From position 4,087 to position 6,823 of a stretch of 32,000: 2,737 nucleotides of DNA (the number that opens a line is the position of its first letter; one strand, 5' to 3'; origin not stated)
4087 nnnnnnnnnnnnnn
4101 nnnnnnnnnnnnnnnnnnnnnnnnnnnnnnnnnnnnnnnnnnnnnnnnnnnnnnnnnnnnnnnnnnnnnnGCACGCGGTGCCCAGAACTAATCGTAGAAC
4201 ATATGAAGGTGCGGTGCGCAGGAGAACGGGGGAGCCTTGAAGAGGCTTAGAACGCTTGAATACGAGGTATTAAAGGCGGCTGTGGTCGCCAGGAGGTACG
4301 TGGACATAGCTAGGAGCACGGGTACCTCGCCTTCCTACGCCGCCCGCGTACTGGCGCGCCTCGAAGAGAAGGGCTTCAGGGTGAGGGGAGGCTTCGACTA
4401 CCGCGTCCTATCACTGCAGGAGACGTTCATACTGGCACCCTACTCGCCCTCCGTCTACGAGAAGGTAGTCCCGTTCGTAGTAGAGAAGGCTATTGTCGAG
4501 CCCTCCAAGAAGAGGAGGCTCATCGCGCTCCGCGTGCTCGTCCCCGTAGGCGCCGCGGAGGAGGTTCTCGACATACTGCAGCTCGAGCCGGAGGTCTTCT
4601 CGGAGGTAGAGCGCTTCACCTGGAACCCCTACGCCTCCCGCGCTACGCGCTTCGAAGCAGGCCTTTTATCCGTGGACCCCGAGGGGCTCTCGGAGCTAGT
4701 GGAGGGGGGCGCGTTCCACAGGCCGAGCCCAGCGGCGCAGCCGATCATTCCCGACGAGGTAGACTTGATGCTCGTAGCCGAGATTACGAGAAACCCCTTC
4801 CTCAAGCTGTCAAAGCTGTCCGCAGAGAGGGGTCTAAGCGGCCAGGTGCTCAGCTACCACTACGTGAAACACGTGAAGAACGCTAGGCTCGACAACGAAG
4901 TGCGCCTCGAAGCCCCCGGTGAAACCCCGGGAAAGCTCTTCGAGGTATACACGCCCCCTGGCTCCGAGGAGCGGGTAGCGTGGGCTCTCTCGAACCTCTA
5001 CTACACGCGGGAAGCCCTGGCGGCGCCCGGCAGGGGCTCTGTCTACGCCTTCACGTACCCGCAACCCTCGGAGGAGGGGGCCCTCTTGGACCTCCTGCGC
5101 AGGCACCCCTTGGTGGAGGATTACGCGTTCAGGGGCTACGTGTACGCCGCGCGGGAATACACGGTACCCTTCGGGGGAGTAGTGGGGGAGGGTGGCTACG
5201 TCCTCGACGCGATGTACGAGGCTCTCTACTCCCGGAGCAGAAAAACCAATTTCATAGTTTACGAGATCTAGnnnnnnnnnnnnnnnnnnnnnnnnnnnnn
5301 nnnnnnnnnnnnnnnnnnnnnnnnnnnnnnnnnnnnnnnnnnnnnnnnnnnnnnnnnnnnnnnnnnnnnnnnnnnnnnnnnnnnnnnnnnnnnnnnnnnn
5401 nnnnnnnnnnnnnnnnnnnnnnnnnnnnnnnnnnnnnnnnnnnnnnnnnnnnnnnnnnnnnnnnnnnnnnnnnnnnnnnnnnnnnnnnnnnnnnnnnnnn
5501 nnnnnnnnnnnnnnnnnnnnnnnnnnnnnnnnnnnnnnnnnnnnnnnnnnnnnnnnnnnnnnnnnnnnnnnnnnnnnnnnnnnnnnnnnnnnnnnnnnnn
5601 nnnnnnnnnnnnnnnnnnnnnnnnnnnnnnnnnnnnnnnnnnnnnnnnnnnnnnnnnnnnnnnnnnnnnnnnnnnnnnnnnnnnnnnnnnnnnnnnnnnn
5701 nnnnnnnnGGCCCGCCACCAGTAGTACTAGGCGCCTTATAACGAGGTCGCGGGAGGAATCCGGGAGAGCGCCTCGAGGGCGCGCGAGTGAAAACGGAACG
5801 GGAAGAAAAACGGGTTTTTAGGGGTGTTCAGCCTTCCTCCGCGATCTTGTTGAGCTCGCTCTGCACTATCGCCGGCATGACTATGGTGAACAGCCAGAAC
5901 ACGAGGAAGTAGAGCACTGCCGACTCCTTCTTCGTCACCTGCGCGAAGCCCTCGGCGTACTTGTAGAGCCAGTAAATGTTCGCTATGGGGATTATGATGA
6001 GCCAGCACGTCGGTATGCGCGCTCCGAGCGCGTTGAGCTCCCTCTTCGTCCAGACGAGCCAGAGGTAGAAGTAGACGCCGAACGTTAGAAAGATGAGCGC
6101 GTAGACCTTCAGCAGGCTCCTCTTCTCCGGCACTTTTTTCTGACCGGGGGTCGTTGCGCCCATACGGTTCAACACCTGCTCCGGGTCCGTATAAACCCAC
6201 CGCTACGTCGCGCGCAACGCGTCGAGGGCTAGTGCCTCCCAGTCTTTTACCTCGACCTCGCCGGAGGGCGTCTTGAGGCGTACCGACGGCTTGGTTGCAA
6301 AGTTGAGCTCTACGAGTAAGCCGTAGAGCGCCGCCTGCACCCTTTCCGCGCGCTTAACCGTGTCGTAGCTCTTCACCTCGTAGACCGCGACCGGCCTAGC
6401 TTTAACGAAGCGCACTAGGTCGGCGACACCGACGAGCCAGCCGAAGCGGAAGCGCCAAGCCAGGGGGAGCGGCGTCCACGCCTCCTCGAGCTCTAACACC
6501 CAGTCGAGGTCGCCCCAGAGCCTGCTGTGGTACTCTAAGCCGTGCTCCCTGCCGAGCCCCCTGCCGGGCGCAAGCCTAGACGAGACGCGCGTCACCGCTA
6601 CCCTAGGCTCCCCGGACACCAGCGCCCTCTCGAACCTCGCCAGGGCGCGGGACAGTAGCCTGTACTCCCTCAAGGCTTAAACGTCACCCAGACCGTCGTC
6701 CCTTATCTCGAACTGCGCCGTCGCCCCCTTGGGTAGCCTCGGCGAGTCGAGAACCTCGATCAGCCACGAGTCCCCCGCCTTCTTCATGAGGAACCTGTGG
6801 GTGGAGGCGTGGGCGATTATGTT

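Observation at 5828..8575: Self-contained five-gene operon built around a second full-length RadA: wHTH, P-loop-less RecA-like protein, RadA paralog, RecB/Cas4-like nuclease, DUF4234 membrane protein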

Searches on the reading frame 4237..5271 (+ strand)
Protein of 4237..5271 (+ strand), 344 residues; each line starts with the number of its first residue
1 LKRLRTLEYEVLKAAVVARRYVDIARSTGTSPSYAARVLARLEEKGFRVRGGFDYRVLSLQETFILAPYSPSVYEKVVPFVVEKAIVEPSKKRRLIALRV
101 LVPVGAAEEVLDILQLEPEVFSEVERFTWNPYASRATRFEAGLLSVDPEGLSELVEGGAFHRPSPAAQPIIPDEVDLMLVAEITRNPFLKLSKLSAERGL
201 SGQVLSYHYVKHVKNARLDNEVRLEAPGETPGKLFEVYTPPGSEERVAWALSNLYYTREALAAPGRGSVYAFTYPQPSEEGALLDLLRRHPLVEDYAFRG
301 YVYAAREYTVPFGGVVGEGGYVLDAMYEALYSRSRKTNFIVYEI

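Call 3: search_protein_families(library=pfam, proteins=[window:4237-5271:+], max_evalue=0.1)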
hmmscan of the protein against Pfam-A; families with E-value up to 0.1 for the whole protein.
window:4237-5271:+ (344 aa): 5 families
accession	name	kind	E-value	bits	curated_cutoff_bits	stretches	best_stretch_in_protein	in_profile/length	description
PF13412.12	HTH_24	-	5.8e-06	26.2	21.9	1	22-47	21-46/48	Winged helix-turn-helix DNA-binding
PF01047.28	MarR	-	0.0057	17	24.6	1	23-47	22-46/59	MarR family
PF09339.16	HTH_IclR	-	0.016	15.4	22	1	23-47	23-47/52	IclR helix-turn-helix domain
PF12802.13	MarR_2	-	0.022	15.3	27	0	23-47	25-49/61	MarR family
PF13545.12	HTH_Crp_2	-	0.054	13.9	27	0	23-51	27-56/70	Crp-like helix-turn-helix domain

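Call 4: search_protein_families(library=ncbifam, proteins=[window:4237-5271:+], max_evalue=0.1)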
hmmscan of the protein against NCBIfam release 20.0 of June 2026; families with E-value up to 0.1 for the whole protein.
window:4237-5271:+ (344 aa): 2 families
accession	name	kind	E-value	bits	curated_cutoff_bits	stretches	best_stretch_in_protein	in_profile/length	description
TIGR01884.1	cas_HTH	subfamily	0.042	13.2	60.2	1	5-47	141-185/202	CRISPR-associated CARF protein Csa3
NF008273.0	PRK11050.1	equivalog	0.063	12.9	153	0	18-50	54-86/156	manganese-binding transcriptional regulator MntR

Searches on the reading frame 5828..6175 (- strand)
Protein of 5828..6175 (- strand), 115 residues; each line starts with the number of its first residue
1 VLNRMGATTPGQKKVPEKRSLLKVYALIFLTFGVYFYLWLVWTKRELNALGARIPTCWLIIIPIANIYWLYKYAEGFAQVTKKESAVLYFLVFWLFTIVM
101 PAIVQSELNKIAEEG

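Call 3: search_protein_families(library=pfam, proteins=[window:5828-6175:-], max_evalue=0.1)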
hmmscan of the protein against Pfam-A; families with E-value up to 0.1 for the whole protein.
window:5828-6175:- (115 aa): 2 families
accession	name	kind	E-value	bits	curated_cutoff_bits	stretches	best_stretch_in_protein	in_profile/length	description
PF14018.11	DUF4234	-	3.7e-06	27.4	25.3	1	19-75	1-66/70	Domain of unknown function (DUF4234)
PF00892.27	EamA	-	0.0047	17.6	28.2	1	6-105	15-112/135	EamA-like transporter family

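Call 4: search_protein_families(library=ncbifam, proteins=[window:5828-6175:-], max_evalue=0.1)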
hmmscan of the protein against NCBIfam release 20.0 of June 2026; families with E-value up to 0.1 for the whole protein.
window:5828-6175:- (115 aa): 0 families

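Call 46: search_protein_families(library=padloc, proteins=[window:5828-6175:-], max_evalue=0.01)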
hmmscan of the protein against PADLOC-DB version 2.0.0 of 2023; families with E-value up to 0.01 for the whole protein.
window:5828-6175:- (115 aa): 0 families

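Call 47: search_protein_families(library=phrogs, proteins=[window:5828-6175:-], max_evalue=0.01)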
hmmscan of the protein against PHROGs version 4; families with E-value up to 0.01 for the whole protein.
window:5828-6175:- (115 aa): 0 families

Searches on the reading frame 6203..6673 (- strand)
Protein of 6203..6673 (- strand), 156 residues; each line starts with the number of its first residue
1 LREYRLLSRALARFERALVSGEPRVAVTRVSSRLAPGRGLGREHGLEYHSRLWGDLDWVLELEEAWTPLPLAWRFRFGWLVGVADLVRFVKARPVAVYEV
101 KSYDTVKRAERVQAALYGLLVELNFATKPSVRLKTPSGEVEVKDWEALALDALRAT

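Call 3: search_protein_families(library=pfam, proteins=[window:6203-6673:-], max_evalue=0.1)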
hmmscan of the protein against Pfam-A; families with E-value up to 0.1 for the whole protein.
window:6203-6673:- (156 aa): 1 family
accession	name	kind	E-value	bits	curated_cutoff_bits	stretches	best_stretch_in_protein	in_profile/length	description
PF12705.13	PDDEXK_1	-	0.0002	21.8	22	1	42-130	86-178/247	PD-(D/E)XK nuclease superfamily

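Call 4: search_protein_families(library=ncbifam, proteins=[window:6203-6673:-], max_evalue=0.1)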
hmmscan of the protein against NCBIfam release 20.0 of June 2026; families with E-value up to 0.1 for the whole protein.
window:6203-6673:- (156 aa): 1 family
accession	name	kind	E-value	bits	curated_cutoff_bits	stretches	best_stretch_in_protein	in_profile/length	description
TIGR00372.1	cas4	equivalog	0.00045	20.1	65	1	73-124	61-112/180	CRISPR-associated protein Cas4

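Call 8: find_homologous_proteins(query=window:6203-6673:-, max_evalue=0.01)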
Query window:6203-6673:- (156 aa): 71 proteins with E <= 0.01 among 561 candidates.
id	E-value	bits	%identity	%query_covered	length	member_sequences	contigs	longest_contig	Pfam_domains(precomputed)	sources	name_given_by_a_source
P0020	8.6e-96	336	100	100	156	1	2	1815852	-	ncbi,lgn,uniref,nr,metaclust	ncbi:hypothetical protein [Thermofilum pendens]|uniref:PD-(D/E)XK endonuclease-like domain-containin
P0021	7.5e-43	164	59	100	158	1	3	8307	-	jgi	jgi:hypothetical protein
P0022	3.9e-42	162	57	100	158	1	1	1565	-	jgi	jgi:hypothetical protein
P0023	4.3e-42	162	56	100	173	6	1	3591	-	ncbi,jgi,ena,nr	ncbi:MAG: hypothetical protein LM580_11970 [Thermofilum sp.]|nr:hypothetical protein [Thermofilum sp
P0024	6.3e-42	161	56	99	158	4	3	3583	-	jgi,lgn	jgi:hypothetical protein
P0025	8.7e-42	161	55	97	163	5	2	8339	-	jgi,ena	-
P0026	1.4e-41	160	56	99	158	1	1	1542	-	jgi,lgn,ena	-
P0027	6.3e-41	158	54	96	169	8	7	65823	-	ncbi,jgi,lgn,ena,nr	ncbi:MAG: hypothetical protein LM563_04685 [Thermofilum sp.]|jgi:hypothetical protein|nr:hypothetica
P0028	8.2e-41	158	54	97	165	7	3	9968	-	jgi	jgi:hypothetical protein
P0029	2.7e-40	156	55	99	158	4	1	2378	-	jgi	jgi:hypothetical protein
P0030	3.0e-40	156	56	98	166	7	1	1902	-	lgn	-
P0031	5.5e-40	155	53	98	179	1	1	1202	-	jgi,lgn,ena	-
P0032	6.5e-40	155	57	96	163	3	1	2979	-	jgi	jgi:hypothetical protein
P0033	1.1e-39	154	51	99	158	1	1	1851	-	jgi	jgi:hypothetical protein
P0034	1.9e-39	153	55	98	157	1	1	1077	-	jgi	jgi:hypothetical protein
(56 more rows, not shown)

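Call 19: find_related_loci(query=A2, collection=genome_contigs, flank=10000)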
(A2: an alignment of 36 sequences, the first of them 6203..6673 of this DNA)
Query A2 (156 aa) in genome_contigs; peptide patterns used: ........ (x = any residue, [..] = any of these).
52 stretches matched a pattern; 8 encode a relative of the query (tblastn E <= 1e-3); 8 distinct loci.
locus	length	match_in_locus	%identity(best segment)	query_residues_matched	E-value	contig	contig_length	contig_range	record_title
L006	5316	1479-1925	54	5-153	4e-46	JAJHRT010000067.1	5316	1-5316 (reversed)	MAG: Thermofilum sp. isolate Bin P1 scaffold_1500_c1, whole genome shotgun sequence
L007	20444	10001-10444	55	6-153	2e-38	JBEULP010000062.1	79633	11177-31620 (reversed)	MAG: Infirmifilum sp. isolate KC_020 contig68, whole genome shotgun sequence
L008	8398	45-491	50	5-153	1e-35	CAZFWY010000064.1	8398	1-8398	MAG TPA_asm: uncultured Thermofilaceae archaeon isolate SRP141552_co1_58 genome assembly, contig: NODE_4244_length_8398_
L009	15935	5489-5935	45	4-152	8e-35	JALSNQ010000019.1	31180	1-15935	MAG: Thermofilaceae archaeon isolate 356-284_metabat1_scaf2bin.018 356-284_scaffold_510_c1, whole genome shotgun sequenc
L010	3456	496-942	47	5-153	2e-33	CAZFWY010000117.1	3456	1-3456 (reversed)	MAG TPA_asm: uncultured Thermofilaceae archaeon isolate SRP141552_co1_58 genome assembly, contig: NODE_15427_length_3456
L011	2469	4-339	54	43-153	3e-31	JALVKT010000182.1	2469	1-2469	MAG: Thermofilaceae archaeon isolate A1_metabat2_scaf2bin.208 A1_NODE_79645_length_2469_cov_79.206661, whole genome shot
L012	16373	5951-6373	46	6-146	2e-30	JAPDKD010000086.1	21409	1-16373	MAG: archaeon isolate S6B1_HD70 c_000000000698, whole genome shotgun sequence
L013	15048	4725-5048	56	47-153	3e-25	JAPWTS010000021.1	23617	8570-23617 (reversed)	MAG: Thermofilales archaeon isolate RSNS8 scaffold_405_c1, whole genome shotgun sequence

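Call 26: predict_structure(alignment_id=A2)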
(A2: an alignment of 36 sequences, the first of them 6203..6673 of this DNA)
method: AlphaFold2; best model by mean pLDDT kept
length: 156 residues; sequences in the alignment: 36
mean_pLDDT: 88.4   pTM: 0.85
mean pLDDT of the five models: 88.4, 88.4, 87.7, 87.5, 87.1
residues with pLDDT >= 90: 114; 70-90: 21; 50-70: 15; < 50: 6
segments of 3 or more residues with pLDDT < 50: 36-40
pLDDT, mean of each block of 10 residues (from residue 1): 92 95 93 59 52 72 94 97 97 96 90 98 98 96 97 92
secondary structure, 60 per line:
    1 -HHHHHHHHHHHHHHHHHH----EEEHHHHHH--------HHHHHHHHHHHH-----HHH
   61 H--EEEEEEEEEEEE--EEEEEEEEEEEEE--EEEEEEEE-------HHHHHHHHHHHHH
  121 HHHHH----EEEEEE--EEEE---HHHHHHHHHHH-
elements in order: H2-19 E24-26 H27-32 H41-52 H58-61 E64-75 E78-90 E93-100 H108-125 E130-135 E138-141 H145-155

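Call 31: fold_search(model_id=the predicted structure, library=pdb)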
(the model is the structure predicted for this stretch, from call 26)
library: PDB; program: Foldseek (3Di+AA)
matches with E <= 10: 441; with E <= 0.001: 2
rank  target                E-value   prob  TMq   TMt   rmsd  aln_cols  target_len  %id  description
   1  4ic1_B                4.8e-04  0.99  0.38  0.32   9.7       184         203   18  Crystal structure of SSO0001 (released 2013-01-16)
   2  4ic1_D                8.3e-04  0.98  0.39  0.31   9.9       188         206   19  Crystal structure of SSO0001 (released 2013-01-16)
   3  4ic1_A                1.5e-03  0.96  0.37  0.31  10.1       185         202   20  Crystal structure of SSO0001 (released 2013-01-16)
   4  4ic1_G                3.5e-03  0.91  0.36  0.30   9.8       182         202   18  Crystal structure of SSO0001 (released 2013-01-16)
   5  7mi4_A                3.9e-03  1.00  0.52  0.18   5.4       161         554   17  Symmetrical PAM-PAM prespacer bound Cas4/Cas1/Cas2 complex (released 2021-11-17)
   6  9kqh_A                3.9e-03  1.00  0.48  0.13   7.0       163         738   10  Crystal structure of Finegoldia magna DinG in complex with ssDNA and ADPNP (released 2025-12-03)
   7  8xa9_B                6.5e-03  0.97  0.37  0.29   8.4       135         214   11  Human MGME1 in complex with 5'-overhang DNA (released 2024-03-20)
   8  6ppr_A                7.3e-03  0.90  0.41  0.10  13.2       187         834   19  Cryo-EM structure of AdnA(D934A)-AdnB(D1014A) in complex with AMPPNP and DNA (released 2019-11-20)
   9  9np6_A                7.3e-03  0.89  0.37  0.09  13.6       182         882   17  Cryo-EM structure of AdnA(D934A)-AdnB(D1014A) in complex with AMPPNP and blunt end DNA (released 2025-03-19)
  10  7sjr_A                8.3e-03  0.90  0.37  0.08   9.5       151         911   17  Cryo-EM structure of AdnA-AdnB(W325A) in complex with DNA and AMPPNP (released 2021-12-22)
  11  5zyv_A                1.0e-02  0.96  0.38  0.31   9.4       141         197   12  Crystal structure of human MGME1 with single strand DNA2 and Ca2+ (released 2018-09-19)
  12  5zyt_A                1.3e-02  0.93  0.37  0.29   7.4       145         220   11  Crystal structure of human MGME1 with 3' overhang double strand DNA3 (released 2018-09-19)
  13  3l0a                  1.7e-02  0.99  0.45  0.28   8.4       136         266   13  Crystal structure of Putative exonuclease (RER070207002219) from Eubacterium rectale at 2.19 A resolution (released 2010-01-12)
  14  8xa9_A                2.2e-02  0.91  0.37  0.29   8.4       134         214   12  Human MGME1 in complex with 5'-overhang DNA (released 2024-03-20)
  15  7lw9_A                2.9e-02  0.80  0.38  0.24  16.5       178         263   15  Human Exonuclease 5 crystal structure in complex with ssDNA, Sm, and Na (released 2021-07-14)
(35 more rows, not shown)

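Call 44: search_protein_families(library=pfam, proteins=[L013:2655-3518:-, L013:2258-2680:-, L012:6442-6819:-], max_evalue=0.1)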
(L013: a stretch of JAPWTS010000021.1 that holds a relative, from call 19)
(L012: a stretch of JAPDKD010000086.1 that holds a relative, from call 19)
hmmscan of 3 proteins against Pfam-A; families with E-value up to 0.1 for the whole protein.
L013:2655-3518:- (287 aa): 0 families

L013:2258-2680:- (140 aa): 2 families
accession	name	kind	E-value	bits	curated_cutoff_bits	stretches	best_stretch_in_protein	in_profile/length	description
PF04434.22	SWIM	-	0.0078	16.2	19.6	1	99-136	1-37/38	SWIM zinc finger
PF18155.6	pPIWI_RE_Z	-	0.099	13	25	0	23-60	47-84/167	pPIWI RE three-gene island domain Z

L012:6442-6819:- (125 aa): 0 families

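Call 46: search_protein_families(library=padloc, proteins=[window:6203-6673:-], max_evalue=0.01)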
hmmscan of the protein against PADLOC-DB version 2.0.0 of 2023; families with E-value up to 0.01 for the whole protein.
window:6203-6673:- (156 aa): 2 families
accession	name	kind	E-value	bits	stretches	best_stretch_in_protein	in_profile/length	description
PDLC00943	Cas4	-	0.00012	20.1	1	73-124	61-112/180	CRISPR-associated protein Cas4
PDLC01250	Cas4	-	0.0018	16.6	1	80-124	62-104/168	"CAS-I,CAS-II,CAS-III,CAS-IV,CAS-V,CAS-VI; acquisition_associated"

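Call 47: search_protein_families(library=phrogs, proteins=[window:6203-6673:-], max_evalue=0.01)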
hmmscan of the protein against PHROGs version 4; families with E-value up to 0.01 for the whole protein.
window:6203-6673:- (156 aa): 0 families

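Call 48: find_related_loci(query=A2, collection=viral_contigs, flank=8000)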
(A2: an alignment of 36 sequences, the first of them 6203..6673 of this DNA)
Query A2 (156 aa) in viral_contigs; peptide patterns used: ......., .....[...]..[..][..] (x = any residue, [..] = any of these).
140 stretches matched a pattern, but none encodes a relative of the query by tblastn (E <= 1e-3).

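Call 81: search_solved_structures(query=A2, max_evalue=10, show_alignments=2)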
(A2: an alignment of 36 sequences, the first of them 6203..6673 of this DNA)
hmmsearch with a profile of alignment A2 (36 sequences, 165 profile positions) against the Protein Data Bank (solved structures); distinct sequences matched with E-value up to 10: 1.
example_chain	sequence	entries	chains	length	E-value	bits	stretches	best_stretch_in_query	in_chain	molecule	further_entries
1xne_A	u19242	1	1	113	0.47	13.3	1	87-110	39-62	hypothetical protein PF0469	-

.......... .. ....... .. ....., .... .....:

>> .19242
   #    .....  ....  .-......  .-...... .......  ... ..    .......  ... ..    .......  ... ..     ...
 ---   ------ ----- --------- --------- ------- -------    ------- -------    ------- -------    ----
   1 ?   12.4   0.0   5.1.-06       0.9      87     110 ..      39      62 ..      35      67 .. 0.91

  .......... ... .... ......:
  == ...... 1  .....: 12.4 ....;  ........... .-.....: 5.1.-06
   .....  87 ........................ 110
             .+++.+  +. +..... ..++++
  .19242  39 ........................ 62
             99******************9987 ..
